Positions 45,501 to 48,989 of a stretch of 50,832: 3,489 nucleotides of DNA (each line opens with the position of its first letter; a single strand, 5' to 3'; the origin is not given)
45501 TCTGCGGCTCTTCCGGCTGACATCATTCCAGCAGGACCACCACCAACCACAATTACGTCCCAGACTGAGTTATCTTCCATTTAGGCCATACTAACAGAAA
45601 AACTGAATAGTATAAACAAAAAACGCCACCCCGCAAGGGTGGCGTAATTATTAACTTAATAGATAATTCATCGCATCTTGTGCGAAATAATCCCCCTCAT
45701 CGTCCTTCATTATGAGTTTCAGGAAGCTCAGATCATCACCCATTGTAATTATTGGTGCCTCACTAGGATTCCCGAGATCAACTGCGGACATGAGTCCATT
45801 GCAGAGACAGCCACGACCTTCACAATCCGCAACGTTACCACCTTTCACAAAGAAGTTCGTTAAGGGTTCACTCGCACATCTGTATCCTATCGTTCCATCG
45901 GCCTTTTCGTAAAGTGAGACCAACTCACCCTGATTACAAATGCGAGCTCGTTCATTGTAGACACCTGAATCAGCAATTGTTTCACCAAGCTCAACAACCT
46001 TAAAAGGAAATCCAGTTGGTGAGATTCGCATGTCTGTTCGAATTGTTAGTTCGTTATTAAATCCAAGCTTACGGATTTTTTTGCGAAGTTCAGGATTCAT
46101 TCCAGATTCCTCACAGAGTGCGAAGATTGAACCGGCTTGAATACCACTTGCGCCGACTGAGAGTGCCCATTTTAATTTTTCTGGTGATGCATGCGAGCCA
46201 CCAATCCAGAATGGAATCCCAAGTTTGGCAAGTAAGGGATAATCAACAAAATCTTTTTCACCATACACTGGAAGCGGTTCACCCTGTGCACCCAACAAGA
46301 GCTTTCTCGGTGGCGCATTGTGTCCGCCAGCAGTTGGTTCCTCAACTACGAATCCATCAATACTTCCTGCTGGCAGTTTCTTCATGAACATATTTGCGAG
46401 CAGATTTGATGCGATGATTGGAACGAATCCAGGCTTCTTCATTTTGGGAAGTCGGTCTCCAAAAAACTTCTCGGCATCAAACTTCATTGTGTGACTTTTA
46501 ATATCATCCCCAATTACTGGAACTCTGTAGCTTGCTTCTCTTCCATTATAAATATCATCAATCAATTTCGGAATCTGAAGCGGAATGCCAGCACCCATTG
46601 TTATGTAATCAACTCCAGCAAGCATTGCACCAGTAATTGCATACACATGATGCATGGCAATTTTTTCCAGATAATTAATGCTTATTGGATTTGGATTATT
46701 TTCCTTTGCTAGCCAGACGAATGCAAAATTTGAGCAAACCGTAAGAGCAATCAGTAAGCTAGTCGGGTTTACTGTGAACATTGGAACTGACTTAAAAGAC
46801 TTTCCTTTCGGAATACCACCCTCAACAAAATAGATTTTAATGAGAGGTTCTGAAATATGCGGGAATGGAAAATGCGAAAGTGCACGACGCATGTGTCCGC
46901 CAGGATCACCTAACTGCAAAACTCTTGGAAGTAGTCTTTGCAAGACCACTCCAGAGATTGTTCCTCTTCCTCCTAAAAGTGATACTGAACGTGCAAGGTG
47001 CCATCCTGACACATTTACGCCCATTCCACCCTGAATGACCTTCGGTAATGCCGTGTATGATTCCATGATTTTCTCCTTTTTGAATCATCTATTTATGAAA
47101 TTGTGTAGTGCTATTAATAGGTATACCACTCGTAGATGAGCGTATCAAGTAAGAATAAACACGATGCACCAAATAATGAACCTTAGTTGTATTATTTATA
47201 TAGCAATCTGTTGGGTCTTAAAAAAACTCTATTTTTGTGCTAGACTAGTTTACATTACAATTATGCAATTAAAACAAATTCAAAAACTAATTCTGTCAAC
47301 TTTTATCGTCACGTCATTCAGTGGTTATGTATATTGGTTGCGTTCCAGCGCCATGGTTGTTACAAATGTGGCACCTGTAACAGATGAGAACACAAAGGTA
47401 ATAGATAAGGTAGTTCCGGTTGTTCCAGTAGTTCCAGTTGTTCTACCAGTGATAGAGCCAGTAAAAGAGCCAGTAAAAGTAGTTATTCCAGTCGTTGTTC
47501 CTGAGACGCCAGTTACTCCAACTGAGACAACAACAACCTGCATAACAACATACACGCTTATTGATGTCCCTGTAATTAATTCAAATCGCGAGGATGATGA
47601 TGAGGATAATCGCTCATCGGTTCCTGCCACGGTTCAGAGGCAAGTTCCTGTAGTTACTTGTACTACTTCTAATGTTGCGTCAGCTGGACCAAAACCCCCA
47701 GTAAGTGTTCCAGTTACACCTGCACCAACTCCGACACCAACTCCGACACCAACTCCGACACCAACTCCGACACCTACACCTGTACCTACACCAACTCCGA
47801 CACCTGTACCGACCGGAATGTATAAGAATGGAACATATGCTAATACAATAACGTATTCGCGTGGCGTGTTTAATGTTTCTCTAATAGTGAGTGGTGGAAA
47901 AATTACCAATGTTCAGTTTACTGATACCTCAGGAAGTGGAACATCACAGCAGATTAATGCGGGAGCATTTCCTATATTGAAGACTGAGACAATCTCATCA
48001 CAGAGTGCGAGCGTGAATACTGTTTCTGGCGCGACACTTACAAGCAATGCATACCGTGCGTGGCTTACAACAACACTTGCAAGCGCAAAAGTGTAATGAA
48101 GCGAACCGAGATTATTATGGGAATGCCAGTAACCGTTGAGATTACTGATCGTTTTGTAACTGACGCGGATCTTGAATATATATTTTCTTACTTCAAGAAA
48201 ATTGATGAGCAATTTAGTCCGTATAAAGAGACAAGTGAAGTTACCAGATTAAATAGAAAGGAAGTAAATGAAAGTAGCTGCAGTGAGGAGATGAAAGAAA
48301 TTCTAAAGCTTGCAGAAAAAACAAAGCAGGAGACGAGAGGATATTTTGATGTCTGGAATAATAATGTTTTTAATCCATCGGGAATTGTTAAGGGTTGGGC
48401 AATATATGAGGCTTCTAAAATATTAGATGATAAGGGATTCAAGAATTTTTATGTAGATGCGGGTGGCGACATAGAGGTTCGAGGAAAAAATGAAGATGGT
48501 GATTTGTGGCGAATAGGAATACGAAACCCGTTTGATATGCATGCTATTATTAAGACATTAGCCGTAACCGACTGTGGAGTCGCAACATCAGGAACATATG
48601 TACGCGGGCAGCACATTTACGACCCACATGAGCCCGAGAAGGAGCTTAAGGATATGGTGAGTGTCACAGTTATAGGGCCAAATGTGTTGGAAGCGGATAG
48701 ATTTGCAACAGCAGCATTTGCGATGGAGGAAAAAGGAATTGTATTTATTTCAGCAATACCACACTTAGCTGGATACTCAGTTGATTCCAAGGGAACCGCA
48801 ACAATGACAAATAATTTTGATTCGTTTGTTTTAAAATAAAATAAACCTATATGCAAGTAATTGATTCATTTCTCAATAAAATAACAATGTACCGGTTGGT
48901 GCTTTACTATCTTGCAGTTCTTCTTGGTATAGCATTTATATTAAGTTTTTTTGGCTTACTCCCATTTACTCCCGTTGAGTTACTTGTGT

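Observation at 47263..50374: Three-gene flavinylation operon: exported FMN-binding protein, ApbE, and an RnfD-like/FNR fusion membrane reductase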

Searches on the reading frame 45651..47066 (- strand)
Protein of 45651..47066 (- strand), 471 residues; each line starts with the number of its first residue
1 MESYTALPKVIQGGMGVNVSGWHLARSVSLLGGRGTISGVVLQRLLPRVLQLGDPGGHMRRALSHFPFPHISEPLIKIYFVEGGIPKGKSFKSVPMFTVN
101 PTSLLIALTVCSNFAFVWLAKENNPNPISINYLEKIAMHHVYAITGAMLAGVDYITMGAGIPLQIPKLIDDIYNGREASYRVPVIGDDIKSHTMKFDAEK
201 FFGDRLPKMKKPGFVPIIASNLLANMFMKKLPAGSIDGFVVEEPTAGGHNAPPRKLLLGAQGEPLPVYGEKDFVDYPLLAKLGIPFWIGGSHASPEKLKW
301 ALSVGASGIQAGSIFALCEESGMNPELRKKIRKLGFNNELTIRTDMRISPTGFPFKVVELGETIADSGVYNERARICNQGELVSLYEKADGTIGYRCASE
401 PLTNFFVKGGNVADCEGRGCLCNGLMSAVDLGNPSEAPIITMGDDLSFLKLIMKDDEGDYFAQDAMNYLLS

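Call 3: search_protein_families(library=pfam, proteins=[window:45651-47066:-], max_evalue=0.01)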
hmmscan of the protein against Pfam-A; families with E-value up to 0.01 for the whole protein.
window:45651-47066:- (471 aa): 1 family
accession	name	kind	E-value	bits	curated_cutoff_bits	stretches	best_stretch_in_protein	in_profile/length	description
PF03060.21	NMO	-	9e-09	35.6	28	1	228-337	149-247/331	Nitronate monooxygenase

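Call 4: search_protein_families(library=ncbifam, proteins=[window:45651-47066:-], max_evalue=0.01)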
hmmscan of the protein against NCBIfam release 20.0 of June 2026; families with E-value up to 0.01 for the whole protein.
window:45651-47066:- (471 aa): 1 family
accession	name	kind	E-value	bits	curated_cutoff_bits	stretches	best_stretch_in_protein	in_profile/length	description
TIGR03151.1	enACPred_II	equivalog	0.00065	19.1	453.1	0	215-334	113-212/307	enoyl-[acyl-carrier-protein] reductase FabK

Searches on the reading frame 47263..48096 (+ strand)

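Call 3: search_protein_families(library=pfam, proteins=[window:47263-48096:+], max_evalue=0.01)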
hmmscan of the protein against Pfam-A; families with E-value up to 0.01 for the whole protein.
window:47263-48096:+ (277 aa): 1 family
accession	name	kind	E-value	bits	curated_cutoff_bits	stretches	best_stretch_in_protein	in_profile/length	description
PF04205.19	FMN_bind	-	5.7e-07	30.5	22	1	204-269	7-73/77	FMN-binding domain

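Call 4: search_protein_families(library=ncbifam, proteins=[window:47263-48096:+], max_evalue=0.01)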
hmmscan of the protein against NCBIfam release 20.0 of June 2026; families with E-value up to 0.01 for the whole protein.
window:47263-48096:+ (277 aa): 2 families
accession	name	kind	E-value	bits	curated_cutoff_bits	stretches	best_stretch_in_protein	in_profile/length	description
NF007285.1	PRK09752.1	equivalog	0.00061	17.6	1459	1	151-199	918-968/1250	AIDA-I family autotransporter adhesin YfaL/EhaC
NF052345.1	S_layer_anammox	exception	0.00063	17.2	1400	1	151-254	1278-1380/1596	Kustd1514 family S-layer glycoprotein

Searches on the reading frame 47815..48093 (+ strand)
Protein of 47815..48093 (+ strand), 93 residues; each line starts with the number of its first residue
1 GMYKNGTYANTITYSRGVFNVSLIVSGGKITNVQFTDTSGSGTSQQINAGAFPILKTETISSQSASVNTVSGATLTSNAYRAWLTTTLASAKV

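Call 64: search_solved_structures(query=window:47815-48093:+, max_evalue=1, show_alignments=2)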
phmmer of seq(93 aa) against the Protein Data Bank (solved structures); distinct sequences matched with E-value up to 1: 3.
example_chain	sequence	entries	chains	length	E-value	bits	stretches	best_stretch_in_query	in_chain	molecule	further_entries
8p2a_A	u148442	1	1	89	1.2e-08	38.4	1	16-88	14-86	FMN-binding domain-containing protein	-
3o6u_A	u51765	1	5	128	0.021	18.6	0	36-89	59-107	uncharacterized protein CPE2226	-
8p2b_A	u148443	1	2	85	0.75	13.7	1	17-84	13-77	Clostridiaceae bacterium FMN4 domain 1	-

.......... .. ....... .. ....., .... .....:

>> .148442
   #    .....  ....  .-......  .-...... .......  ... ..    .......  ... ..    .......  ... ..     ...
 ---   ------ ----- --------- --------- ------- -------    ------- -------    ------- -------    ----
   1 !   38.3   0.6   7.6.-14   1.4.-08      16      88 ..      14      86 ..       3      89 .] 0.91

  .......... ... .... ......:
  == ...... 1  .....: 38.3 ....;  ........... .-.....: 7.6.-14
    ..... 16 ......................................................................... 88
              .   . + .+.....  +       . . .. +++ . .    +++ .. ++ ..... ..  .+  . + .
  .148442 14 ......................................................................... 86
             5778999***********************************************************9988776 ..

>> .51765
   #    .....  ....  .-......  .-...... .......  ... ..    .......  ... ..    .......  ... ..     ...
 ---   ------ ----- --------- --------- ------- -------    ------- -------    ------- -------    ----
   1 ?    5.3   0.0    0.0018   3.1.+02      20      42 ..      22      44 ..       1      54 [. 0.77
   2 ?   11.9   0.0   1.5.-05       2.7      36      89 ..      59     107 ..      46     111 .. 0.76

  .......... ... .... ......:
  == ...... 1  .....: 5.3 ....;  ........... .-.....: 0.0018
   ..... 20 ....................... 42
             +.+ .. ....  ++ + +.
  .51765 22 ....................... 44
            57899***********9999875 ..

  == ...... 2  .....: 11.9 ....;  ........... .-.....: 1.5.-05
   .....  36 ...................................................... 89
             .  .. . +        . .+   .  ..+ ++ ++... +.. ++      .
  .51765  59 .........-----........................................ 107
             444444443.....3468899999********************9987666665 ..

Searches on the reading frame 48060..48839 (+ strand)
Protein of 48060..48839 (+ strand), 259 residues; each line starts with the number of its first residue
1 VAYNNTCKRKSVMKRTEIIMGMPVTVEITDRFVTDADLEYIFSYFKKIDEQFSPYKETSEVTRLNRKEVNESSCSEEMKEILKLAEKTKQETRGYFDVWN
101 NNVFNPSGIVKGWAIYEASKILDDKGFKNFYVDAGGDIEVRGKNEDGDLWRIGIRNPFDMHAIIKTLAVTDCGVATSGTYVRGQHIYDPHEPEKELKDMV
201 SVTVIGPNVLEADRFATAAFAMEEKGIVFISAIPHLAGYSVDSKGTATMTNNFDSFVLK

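Call 3: search_protein_families(library=pfam, proteins=[window:48060-48839:+], max_evalue=0.01)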
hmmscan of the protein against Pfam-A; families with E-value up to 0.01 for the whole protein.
window:48060-48839:+ (259 aa): 1 family
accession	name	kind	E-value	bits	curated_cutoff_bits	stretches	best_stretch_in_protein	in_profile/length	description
PF02424.20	ApbE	-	6.2e-41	141.1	25.6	2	106-231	128-256/266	ApbE family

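Call 4: search_protein_families(library=ncbifam, proteins=[window:48060-48839:+], max_evalue=0.01)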
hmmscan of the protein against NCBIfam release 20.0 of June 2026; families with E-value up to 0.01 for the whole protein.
window:48060-48839:+ (259 aa): 1 family
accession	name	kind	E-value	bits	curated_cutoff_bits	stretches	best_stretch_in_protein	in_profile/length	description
NF007774.0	PRK10461.1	equivalog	5e-20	71.7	498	1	107-258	184-347/351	FAD:protein FMN transferase ApbE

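Call 47: search_solved_structures(query=window:48096-48839:+, max_evalue=0.001, show_alignments=2)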
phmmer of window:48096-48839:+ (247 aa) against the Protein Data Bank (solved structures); distinct sequences matched with E-value up to 0.001: 13.
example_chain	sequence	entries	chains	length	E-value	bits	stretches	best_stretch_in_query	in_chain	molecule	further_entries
6nxi_A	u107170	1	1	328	4.9e-18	68.4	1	95-226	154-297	FAD:protein FMN transferase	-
6nxj_A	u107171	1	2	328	1e-16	64.1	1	95-226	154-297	FAD:protein FMN transferase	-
4xgw_A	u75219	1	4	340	3.9e-15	58.9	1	95-236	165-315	FAD:protein FMN transferase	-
2o18_A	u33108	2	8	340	1.3e-14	57.2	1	95-236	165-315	Thiamine biosynthesis lipoprotein apbE | FAD:protein FMN transferase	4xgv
4xgx_A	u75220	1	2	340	1.1e-13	54.2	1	95-236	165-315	FAD:protein FMN transferase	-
3pnd_A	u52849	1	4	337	1.8e-13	53.4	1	95-210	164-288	Thiamine biosynthesis lipoprotein ApbE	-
7esa_A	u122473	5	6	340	4e-13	52.3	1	95-214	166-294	FAD:protein FMN transferase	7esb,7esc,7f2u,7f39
5mgy_H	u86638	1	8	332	7.2e-12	48.2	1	96-240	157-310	FAD:protein FMN transferase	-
1vrm_A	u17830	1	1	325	5.2e-08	35.6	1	89-213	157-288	hypothetical protein TM1553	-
4xdt_A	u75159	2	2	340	1.2e-06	31.2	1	99-222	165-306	FAD:protein FMN transferase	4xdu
4ifu_A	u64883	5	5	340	6e-06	28.8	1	99-222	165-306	FAD:protein FMN transferase | Thiamine biosynthesis lipoprotein ApbE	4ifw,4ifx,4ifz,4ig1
7mgt_A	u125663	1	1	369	7.5e-06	28.5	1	99-222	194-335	FAD:protein FMN transferase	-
4xdr_A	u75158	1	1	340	7.8e-05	25.2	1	99-222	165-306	FAD:protein FMN transferase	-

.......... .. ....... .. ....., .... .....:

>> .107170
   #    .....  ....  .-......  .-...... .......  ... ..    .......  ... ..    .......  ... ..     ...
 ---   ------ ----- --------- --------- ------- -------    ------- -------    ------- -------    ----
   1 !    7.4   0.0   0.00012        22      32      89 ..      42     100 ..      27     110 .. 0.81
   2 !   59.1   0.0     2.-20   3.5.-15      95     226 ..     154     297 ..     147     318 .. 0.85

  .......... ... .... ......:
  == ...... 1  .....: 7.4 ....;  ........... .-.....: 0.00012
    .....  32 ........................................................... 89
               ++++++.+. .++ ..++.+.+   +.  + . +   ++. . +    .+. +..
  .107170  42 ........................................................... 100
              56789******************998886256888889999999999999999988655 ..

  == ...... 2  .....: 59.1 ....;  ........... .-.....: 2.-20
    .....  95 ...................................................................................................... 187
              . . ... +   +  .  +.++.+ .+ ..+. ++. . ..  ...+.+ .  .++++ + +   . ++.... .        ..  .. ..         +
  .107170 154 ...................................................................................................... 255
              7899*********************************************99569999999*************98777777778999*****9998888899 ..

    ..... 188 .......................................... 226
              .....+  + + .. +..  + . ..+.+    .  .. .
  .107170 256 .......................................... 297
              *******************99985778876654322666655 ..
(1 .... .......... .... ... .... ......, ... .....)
